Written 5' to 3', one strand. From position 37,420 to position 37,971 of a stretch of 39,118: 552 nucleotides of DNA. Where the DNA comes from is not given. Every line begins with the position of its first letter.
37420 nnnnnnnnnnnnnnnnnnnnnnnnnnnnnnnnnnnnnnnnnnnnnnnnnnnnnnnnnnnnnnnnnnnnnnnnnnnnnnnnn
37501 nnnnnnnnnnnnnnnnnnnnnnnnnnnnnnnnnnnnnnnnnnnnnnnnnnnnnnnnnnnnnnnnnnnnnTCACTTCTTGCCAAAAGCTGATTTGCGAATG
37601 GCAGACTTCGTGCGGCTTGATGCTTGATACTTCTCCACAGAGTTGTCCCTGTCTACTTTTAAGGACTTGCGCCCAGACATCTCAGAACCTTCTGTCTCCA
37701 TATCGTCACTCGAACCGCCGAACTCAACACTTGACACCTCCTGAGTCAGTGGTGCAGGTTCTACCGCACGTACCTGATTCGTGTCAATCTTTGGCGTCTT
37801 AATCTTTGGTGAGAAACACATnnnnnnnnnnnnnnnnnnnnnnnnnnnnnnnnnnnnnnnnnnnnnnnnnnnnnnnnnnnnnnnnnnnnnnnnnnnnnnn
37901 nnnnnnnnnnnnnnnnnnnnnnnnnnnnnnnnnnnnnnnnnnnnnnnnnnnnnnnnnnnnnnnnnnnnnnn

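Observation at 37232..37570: Genes 7 and 7.7 appear to be absent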

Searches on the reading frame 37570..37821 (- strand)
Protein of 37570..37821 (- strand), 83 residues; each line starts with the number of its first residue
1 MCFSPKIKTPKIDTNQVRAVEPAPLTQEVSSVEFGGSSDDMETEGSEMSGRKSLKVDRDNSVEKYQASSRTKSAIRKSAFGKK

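Call 22: find_homologous_proteins(query=window:37573-37821:-)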
Query seq(83 aa) (83 aa): 78 proteins with E <= 0.001 among 78 candidates.
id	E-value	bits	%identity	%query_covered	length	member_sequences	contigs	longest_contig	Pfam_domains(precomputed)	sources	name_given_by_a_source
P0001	7.0e-44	164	96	100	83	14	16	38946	PF17570.8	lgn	-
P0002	7.1e-34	133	77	100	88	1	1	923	PF17570.8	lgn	-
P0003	1.5e-33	132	78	100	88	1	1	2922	PF17570.8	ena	-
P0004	1.7e-33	131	77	100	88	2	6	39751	PF17570.8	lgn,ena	-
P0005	2.8e-33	131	75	100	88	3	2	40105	PF17570.8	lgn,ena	-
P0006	3.3e-33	130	77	100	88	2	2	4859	PF17570.8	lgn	-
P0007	1.5e-32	128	75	100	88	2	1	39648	PF17570.8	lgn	-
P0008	2.6e-32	128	74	100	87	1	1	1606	PF17570.8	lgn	-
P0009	6.9e-32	126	75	100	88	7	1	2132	PF17570.8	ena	-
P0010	1.9e-31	125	76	100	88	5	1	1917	PF17570.8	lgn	-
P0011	3.2e-31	124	74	100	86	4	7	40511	PF17570.8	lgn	-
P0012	4.9e-31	124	74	100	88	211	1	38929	PF17570.8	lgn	-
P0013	7.9e-31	123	74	100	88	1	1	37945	PF17570.8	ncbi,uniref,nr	ncbi:hypothetical protein [Edwardsiella phage PVN09]|uniref:Uncharacterized protein n=1 Tax=Edwardsi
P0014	1.9e-30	122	71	100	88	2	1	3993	PF17570.8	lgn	-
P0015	2.7e-30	121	74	100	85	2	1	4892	PF17570.8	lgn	-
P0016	1.2e-29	119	73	100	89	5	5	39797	PF17570.8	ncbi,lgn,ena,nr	ncbi:virion protein [Shigella phage ESh1]|nr:virion protein [Shigella phage ESh1]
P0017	2.2e-29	118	71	100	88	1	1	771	PF17570.8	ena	-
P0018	2.7e-29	118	72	98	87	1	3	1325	PF17570.8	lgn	-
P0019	7.4e-28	114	70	100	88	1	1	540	PF17570.8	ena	-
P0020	8.1e-28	113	78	72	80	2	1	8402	PF17570.8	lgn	-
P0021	8.9e-28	113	80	72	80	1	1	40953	PF17570.8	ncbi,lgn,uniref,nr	ncbi:hypothetical protein TARRARE_26 [Escherichia phage vB_Ec_Tarrare]|uniref:Uncharacterized protei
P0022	7.0e-27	110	70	100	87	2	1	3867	PF17570.8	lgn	-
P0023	1.1e-26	110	71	100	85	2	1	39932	PF17570.8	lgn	-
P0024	6.1e-26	107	70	100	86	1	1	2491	PF17570.8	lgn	-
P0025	1.2e-23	100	62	100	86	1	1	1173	PF17570.8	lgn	-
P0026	2.9e-21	93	67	100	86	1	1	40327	PF17570.8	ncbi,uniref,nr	ncbi:virion protein [Yersinia phage vB_YenP_Rambo]|uniref:Virion protein n=1 Tax=Yersinia phage vB_Y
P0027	3.0e-21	93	67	100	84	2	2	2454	PF17570.8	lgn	-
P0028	1.1e-20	91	60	96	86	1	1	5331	PF17570.8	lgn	-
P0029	1.5e-19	87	59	100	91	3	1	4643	PF17570.8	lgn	-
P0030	9.5e-19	85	58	100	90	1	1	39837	PF17570.8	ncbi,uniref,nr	ncbi:hypothetical protein [Escherichia phage pO103]|uniref:Uncharacterized protein n=1 Tax=Escherich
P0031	2.5e-18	83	55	100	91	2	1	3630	PF17570.8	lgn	-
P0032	3.0e-18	83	56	100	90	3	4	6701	PF17570.8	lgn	-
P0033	3.6e-18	83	57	100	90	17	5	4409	PF17570.8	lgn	-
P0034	4.5e-18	83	57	100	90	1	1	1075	PF17570.8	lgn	-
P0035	5.6e-18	82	57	100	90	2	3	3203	PF17570.8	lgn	-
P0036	6.6e-18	82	53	100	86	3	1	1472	PF17570.8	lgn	-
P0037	8.0e-18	82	57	94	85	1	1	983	PF17570.8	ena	-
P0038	1.6e-17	81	53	100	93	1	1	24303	PF17570.8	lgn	-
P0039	1.9e-17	81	61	100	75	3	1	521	PF17570.8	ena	-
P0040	3.0e-17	80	54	100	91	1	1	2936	PF17570.8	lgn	-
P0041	3.2e-17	80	65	98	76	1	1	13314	PF17570.8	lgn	-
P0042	4.3e-17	79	74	52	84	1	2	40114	PF17570.8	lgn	-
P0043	5.8e-17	79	74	52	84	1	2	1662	PF17570.8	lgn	-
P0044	1.0e-16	78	52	100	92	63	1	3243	PF17570.8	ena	-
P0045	1.2e-15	75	50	100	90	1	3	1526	PF17570.8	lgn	-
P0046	2.3e-14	71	53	96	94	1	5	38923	PF17570.8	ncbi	-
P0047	2.4e-14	71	51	100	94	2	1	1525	PF17570.8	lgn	-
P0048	3.1e-14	70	54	100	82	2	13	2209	PF17570.8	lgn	-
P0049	4.6e-14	70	58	98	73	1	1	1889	PF17570.8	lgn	-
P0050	1.1e-13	69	53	98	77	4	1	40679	PF17570.8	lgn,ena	-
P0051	3.0e-13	67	51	99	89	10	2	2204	PF17570.8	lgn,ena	-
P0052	4.7e-13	67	47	96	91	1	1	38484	PF17570.8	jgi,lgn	jgi:hypothetical protein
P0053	5.9e-13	66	50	99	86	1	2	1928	PF17570.8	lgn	-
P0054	6.0e-13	66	58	98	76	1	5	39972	PF17570.8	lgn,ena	-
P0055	7.3e-13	66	49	99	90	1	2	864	PF17570.8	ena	-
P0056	1.6e-12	65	55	84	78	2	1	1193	PF17570.8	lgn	-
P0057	1.6e-12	65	53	98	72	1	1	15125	PF17570.8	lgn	-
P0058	2.1e-12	65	51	98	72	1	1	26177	PF17570.8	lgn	-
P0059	2.8e-12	64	61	67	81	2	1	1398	PF17570.8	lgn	-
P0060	8.4e-12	63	58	73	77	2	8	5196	PF17570.8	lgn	-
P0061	1.5e-11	62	52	98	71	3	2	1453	PF17570.8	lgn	-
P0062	4.4e-11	60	53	98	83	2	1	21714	PF17570.8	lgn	-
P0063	5.4e-11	60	51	98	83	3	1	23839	PF17570.8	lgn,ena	-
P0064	7.9e-11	60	52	98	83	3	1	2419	PF17570.8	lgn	-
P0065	8.0e-11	60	51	98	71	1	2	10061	PF17570.8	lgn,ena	-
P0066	8.2e-11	60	52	98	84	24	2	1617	PF17570.8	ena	-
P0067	8.5e-11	60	53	99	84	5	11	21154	PF17570.8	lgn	-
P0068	9.0e-11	59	49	98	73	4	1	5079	PF17570.8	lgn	-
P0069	1.1e-10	59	46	93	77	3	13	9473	PF17570.8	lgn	-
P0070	1.1e-10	59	47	98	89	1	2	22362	PF17570.8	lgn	-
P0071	1.2e-10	59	52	98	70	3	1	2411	PF17570.8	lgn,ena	-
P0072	3.9e-10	57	45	93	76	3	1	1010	PF17570.8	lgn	-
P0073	4.8e-10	57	61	71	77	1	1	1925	PF17570.8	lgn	-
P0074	5.3e-10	57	52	98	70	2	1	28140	PF17570.8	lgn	-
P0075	3.5e-9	54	47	98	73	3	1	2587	PF17570.8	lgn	-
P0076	3.7e-9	54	49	98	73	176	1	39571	PF17570.8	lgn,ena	-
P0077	7.6e-8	50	47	77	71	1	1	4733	PF17570.8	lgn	-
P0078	8.2e-8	50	47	77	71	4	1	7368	PF17570.8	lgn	-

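Call 23: find_encoding_contigs(protein=P0001, flank=3000, max_places=10)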
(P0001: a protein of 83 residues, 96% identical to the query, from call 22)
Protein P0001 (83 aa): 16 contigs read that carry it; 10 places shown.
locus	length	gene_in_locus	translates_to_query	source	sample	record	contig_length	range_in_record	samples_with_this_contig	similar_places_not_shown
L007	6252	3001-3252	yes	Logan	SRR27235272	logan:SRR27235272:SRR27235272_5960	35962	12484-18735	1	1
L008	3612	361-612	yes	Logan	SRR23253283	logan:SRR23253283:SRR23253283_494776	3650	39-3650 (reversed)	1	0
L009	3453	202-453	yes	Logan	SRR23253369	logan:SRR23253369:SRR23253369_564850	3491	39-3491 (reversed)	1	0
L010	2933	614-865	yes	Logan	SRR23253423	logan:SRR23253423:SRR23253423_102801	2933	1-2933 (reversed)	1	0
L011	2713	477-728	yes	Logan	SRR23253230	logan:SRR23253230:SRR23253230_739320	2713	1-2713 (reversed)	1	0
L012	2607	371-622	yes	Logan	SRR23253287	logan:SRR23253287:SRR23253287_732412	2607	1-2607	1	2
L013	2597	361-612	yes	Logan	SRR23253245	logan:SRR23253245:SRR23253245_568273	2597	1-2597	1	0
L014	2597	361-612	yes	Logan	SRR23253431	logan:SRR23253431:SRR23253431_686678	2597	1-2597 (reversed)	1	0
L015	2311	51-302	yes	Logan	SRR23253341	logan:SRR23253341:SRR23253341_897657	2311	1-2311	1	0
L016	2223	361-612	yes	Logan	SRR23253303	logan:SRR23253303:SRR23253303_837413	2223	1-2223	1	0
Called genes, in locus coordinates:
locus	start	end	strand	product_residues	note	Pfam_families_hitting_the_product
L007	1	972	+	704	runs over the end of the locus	PF13482:RNase_H_2 (faint), PF00476:DNA_pol_A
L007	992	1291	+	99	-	PF11247:Phage_T7_55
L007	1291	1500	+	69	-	-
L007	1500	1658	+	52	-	PF25708:Phage_T7_Gp5_9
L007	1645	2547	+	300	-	PF02739:5_3_exonuc_N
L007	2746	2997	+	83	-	PF10911:T7-like_Y65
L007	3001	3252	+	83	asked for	PF17570:T7-like_gp67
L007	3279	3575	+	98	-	PF11653:VirionAssem_T7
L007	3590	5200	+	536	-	PF12236:Head-tail_con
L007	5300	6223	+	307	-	PF05396:Phage_T7_Capsid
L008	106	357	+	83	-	PF10911:T7-like_Y65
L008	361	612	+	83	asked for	PF17570:T7-like_gp67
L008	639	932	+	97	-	PF11653:VirionAssem_T7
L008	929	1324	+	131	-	PF13392:HNH_3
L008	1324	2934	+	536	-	PF12236:Head-tail_con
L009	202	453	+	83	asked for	PF17570:T7-like_gp67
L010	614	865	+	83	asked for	PF17570:T7-like_gp67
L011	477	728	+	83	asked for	PF17570:T7-like_gp67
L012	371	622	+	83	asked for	PF17570:T7-like_gp67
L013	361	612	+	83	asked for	PF17570:T7-like_gp67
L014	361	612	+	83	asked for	PF17570:T7-like_gp67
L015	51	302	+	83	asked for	PF17570:T7-like_gp67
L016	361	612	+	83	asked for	PF17570:T7-like_gp67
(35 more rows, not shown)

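Call 30: search_protein_families(library=pfam, proteins=[window:37570-37821:-], max_evalue=0.01)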
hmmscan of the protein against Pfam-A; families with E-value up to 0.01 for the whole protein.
window:37570-37821:- (83 aa): 1 family
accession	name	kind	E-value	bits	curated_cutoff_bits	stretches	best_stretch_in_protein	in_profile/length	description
PF17570.7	T7-like_gp67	-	4.7e-28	97.8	25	1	1-61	1-60/61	Bacteriophage T7-like, protein 6.7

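Call 52: search_protein_families(library=phrogs, proteins=[window:37570-37821:-], max_evalue=0.001)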
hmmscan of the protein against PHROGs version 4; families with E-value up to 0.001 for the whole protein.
window:37570-37821:- (83 aa): 1 family
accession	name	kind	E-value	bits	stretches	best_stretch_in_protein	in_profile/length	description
phrog_1391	-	unknown function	2e-30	106.4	1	1-82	1-85/85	-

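Call 56: search_solved_structures(query=window:37570-37821:-, max_evalue=1)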
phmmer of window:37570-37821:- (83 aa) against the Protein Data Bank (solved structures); distinct sequences matched with E-value up to 1: 2.
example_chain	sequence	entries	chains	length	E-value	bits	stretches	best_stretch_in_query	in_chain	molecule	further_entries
9jyy_a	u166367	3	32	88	1.5e-36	126.8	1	1-83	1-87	Protein 6.7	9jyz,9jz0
9vvp_S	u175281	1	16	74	7.2e-11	45.4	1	1-70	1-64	Gp17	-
